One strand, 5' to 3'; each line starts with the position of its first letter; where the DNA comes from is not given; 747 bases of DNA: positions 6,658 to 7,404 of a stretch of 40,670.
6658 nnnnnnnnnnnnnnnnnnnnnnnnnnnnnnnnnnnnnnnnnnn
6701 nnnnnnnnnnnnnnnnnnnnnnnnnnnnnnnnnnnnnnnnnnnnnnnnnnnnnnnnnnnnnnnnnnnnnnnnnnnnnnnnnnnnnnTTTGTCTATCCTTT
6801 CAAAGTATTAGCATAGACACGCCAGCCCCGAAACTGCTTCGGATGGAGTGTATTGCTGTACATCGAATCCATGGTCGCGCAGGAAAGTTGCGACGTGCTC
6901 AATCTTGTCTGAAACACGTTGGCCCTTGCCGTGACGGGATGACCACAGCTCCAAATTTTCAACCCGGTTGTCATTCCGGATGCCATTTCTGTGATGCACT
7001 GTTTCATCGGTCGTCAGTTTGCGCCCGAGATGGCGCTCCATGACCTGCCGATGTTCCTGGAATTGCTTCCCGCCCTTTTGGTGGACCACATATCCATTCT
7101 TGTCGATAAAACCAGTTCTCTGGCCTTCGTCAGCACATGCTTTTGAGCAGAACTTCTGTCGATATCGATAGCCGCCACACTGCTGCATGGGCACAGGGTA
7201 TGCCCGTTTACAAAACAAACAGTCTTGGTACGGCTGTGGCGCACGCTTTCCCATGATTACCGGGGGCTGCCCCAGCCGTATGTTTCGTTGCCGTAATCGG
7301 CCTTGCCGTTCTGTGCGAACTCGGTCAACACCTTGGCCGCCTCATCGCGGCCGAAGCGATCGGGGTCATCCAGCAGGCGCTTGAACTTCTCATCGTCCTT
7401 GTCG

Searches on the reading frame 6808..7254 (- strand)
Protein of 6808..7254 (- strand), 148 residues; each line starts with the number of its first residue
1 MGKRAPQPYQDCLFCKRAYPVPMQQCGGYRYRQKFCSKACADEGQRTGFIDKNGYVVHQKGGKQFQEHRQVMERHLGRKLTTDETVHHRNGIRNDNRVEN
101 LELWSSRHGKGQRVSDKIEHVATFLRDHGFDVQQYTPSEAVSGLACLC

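Call 14: search_protein_families(library=phrogs, proteins=[window:6808-7254:-], max_evalue=0.001)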
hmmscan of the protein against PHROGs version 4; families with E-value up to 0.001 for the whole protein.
window:6808-7254:- (148 aa): 14 families
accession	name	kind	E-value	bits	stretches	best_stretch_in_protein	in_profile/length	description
phrog_20891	-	DNA, RNA and nucleotide metabolism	4.3e-20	73.3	1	39-118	124-207/219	HNH endonuclease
phrog_10730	-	DNA, RNA and nucleotide metabolism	1.3e-12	48.9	1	29-119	58-148/234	HNH endonuclease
phrog_7545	-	DNA, RNA and nucleotide metabolism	2.6e-10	41.7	1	50-106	63-126/160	HNH endonuclease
phrog_99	-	DNA, RNA and nucleotide metabolism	9.4e-10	39.7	1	37-104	135-196/383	HNH endonuclease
phrog_59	-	DNA, RNA and nucleotide metabolism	2.7e-09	37.9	1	48-103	171-225/423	HNH endonuclease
phrog_959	-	DNA, RNA and nucleotide metabolism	1.1e-08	35.9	1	47-114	36-107/138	HNH endonuclease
phrog_15471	-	DNA, RNA and nucleotide metabolism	1.4e-08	35.8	1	60-110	27-78/183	HNH endonuclease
phrog_25114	-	unknown function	3.1e-07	31.4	1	28-103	40-121/156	-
phrog_14913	-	DNA, RNA and nucleotide metabolism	4.2e-07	31.1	1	66-122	41-97/149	HNH endonuclease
phrog_21964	-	DNA, RNA and nucleotide metabolism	3.7e-06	27.7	1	47-106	141-205/244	HNH endonuclease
phrog_19902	-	DNA, RNA and nucleotide metabolism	3.4e-05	24.7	1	48-125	65-146/221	HNH endonuclease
phrog_1492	-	DNA, RNA and nucleotide metabolism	8.8e-05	22.8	1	62-102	109-148/414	HNH endonuclease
phrog_1271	-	DNA, RNA and nucleotide metabolism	0.00017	22.1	1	10-105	213-308/361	HNH endonuclease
phrog_4590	-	unknown function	0.00054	21.4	1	59-113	26-84/100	-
